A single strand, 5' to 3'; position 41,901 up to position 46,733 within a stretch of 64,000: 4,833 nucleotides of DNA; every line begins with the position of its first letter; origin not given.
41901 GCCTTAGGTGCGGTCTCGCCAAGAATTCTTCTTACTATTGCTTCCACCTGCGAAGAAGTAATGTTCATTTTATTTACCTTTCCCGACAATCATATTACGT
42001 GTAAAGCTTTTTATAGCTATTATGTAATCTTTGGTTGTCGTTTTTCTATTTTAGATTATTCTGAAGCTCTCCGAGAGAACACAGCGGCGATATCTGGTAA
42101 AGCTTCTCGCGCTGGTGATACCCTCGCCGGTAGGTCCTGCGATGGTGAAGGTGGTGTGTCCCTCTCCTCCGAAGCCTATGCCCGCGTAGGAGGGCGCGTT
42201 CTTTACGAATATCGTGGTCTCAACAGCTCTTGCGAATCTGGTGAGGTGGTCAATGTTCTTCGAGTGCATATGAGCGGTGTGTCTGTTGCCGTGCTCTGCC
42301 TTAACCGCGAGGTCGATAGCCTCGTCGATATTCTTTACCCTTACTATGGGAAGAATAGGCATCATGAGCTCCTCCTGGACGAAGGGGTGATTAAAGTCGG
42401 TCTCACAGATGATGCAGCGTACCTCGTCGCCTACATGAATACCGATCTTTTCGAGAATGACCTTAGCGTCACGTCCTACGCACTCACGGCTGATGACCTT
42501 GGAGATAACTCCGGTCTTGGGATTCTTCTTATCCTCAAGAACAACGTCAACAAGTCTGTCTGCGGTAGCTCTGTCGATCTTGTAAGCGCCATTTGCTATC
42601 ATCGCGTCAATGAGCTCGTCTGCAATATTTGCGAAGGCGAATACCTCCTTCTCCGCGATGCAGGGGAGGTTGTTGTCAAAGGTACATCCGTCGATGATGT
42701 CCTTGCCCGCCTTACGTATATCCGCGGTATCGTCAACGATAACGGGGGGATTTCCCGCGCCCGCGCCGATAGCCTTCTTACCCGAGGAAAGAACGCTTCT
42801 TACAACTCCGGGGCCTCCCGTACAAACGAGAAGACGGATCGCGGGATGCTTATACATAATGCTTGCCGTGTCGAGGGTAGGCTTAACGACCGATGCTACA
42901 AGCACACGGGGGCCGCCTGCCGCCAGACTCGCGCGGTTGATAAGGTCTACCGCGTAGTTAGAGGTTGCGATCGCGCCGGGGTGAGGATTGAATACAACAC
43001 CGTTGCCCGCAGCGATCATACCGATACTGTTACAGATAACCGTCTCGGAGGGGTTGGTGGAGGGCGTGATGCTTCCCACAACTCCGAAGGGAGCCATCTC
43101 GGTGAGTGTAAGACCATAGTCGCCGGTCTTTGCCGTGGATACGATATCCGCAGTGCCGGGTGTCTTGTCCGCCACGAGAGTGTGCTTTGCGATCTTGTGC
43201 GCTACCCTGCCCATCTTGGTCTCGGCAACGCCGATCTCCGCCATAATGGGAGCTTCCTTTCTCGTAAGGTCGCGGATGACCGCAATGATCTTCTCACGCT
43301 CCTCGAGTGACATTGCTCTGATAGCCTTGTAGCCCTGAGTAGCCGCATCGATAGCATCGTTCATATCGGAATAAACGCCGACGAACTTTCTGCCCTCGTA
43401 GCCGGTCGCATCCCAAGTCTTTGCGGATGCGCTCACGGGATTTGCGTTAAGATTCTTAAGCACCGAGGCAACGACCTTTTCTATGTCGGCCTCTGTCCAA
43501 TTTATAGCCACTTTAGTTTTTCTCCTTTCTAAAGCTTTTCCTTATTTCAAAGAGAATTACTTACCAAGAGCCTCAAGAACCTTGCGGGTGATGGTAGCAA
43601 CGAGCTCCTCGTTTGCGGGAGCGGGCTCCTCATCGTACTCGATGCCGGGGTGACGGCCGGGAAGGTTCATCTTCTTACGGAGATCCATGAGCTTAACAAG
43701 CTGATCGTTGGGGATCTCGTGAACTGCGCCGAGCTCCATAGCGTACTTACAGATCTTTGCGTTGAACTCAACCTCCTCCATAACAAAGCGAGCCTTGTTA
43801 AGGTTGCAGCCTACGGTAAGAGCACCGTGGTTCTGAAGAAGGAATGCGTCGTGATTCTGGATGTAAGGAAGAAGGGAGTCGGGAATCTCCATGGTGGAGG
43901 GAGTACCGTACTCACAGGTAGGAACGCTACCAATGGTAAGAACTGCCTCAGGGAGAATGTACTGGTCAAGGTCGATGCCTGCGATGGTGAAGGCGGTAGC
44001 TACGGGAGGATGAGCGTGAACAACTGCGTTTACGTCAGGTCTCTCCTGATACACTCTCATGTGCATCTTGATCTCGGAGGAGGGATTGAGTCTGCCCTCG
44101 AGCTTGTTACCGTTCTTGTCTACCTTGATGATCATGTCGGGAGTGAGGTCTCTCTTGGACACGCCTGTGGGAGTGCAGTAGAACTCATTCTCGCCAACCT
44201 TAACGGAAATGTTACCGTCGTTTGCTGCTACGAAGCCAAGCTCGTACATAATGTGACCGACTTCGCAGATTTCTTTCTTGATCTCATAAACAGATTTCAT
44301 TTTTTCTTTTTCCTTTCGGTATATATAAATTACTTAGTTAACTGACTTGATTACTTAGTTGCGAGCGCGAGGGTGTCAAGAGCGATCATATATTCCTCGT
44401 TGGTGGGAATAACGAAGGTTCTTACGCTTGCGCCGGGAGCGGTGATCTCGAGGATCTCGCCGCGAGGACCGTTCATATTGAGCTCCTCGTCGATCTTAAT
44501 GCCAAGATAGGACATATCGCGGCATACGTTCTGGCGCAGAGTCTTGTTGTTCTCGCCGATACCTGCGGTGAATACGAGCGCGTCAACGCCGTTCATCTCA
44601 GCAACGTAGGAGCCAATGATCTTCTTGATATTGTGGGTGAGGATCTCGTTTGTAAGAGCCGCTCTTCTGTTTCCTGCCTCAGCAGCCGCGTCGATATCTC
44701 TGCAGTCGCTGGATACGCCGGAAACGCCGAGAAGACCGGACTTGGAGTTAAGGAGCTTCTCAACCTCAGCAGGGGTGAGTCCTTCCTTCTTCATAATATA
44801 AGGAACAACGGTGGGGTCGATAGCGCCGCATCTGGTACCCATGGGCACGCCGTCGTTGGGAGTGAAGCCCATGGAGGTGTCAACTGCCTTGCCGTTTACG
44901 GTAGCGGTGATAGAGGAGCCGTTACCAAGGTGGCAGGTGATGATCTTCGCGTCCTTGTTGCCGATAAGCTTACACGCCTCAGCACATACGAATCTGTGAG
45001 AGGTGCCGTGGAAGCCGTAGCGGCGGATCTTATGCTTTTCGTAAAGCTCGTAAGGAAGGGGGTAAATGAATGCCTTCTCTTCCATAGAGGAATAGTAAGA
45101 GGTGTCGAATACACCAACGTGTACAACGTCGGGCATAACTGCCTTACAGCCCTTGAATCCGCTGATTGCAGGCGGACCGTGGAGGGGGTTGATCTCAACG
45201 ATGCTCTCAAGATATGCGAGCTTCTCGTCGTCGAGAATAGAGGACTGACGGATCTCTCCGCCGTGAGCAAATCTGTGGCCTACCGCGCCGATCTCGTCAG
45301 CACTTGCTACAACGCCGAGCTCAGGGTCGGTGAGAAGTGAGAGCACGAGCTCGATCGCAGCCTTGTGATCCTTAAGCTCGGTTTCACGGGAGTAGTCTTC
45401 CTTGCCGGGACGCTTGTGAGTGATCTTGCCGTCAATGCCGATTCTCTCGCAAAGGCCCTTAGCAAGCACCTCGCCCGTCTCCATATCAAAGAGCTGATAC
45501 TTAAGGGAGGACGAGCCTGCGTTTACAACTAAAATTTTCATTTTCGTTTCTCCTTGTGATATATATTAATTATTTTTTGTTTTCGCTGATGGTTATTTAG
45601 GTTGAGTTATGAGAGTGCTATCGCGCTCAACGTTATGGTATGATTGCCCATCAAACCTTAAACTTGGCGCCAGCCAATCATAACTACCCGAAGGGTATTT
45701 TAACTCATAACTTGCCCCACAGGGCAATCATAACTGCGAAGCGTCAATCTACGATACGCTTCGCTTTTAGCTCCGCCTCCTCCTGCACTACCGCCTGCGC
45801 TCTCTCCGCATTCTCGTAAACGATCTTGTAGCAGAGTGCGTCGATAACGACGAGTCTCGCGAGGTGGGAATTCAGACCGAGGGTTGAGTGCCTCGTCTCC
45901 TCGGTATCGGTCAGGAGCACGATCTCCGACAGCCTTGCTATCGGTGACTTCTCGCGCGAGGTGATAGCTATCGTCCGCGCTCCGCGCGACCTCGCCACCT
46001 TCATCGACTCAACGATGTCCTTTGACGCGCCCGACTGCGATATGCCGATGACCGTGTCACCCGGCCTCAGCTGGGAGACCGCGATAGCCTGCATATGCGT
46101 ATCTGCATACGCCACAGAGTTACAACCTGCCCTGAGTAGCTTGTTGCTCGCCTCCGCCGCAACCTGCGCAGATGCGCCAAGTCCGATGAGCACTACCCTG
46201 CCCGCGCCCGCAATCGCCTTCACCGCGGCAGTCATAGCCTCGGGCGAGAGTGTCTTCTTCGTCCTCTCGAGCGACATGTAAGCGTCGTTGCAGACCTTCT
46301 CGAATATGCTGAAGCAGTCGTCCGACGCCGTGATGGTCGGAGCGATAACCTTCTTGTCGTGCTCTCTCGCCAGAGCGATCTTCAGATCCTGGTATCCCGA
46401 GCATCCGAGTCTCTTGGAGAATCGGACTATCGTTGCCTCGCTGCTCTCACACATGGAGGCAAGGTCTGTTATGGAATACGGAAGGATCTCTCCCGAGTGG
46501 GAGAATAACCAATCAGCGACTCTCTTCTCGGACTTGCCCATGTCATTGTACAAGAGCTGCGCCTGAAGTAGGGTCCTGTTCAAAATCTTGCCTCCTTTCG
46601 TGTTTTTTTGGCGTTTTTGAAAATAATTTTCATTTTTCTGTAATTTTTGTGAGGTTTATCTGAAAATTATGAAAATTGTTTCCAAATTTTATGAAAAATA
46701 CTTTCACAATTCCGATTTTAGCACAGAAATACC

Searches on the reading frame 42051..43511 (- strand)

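Call 16: search_protein_families(library=pfam, proteins=[window:42051-43511:-], max_evalue=0.001)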
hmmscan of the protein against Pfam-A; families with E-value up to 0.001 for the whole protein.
window:42051-43511:- (486 aa): 1 family
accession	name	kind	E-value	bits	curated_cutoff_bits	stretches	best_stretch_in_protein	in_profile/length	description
PF00171.27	Aldedh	-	4.4e-35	121.6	23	1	48-455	29-443/461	Aldehyde dehydrogenase family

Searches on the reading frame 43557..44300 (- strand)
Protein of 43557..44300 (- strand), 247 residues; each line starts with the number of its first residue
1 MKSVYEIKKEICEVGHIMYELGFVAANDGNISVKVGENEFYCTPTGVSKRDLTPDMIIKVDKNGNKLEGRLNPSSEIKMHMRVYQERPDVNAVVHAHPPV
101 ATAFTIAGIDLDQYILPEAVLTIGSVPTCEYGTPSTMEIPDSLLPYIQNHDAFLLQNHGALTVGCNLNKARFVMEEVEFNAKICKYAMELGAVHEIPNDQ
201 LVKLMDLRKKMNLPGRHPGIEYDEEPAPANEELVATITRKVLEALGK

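Call 16: search_protein_families(library=pfam, proteins=[window:43557-44300:-], max_evalue=0.001)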
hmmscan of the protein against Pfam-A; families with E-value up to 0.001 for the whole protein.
window:43557-44300:- (247 aa): 1 family
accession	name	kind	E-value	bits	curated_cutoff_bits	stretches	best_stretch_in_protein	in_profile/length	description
PF00596.27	Aldolase_II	-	1.2e-48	165.8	22.2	1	10-183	2-181/183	Class II Aldolase and Adducin N-terminal domain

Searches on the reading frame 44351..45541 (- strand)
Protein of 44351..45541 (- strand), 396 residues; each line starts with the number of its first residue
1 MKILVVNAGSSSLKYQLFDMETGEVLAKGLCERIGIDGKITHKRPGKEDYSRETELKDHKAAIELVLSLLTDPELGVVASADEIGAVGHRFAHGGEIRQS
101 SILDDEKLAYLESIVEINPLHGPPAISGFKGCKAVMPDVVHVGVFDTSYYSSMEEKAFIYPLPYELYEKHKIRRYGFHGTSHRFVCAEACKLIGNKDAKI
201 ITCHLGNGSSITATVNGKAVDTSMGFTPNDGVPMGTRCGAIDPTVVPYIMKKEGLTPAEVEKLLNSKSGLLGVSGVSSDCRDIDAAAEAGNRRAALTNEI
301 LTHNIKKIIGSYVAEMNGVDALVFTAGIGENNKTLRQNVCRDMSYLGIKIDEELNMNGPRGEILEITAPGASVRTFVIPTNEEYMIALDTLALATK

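Call 16: search_protein_families(library=pfam, proteins=[window:44351-45541:-], max_evalue=0.001)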
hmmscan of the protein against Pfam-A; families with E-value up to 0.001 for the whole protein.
window:44351-45541:- (396 aa): 1 family
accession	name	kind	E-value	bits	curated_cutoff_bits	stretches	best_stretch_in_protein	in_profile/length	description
PF00871.23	Acetate_kinase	-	2.8e-132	441.6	22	1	2-387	1-391/392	Acetokinase family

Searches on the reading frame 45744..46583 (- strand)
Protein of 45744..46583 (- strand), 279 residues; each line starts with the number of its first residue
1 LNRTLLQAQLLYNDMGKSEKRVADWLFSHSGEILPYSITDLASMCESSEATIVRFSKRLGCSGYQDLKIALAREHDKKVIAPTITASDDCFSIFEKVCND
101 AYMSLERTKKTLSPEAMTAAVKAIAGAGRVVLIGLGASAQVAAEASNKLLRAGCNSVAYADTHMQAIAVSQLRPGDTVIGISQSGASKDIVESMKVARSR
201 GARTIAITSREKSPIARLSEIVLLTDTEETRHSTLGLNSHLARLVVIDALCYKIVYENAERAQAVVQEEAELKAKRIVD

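Call 16: search_protein_families(library=pfam, proteins=[window:45744-46583:-], max_evalue=0.001)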
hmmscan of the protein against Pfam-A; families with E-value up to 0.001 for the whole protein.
window:45744-46583:- (279 aa): 3 families
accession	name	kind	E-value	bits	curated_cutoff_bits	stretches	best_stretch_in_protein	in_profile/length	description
PF01380.27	SIS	-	3.9e-21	75.6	25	1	124-250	2-128/131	SIS domain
PF01418.23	HTH_6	-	6.1e-20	71.4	28.3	1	7-76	6-75/77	Helix-turn-helix domain, rpiR family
PF13580.11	SIS_2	-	2.3e-09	37.8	27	1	168-209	97-138/138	SIS domain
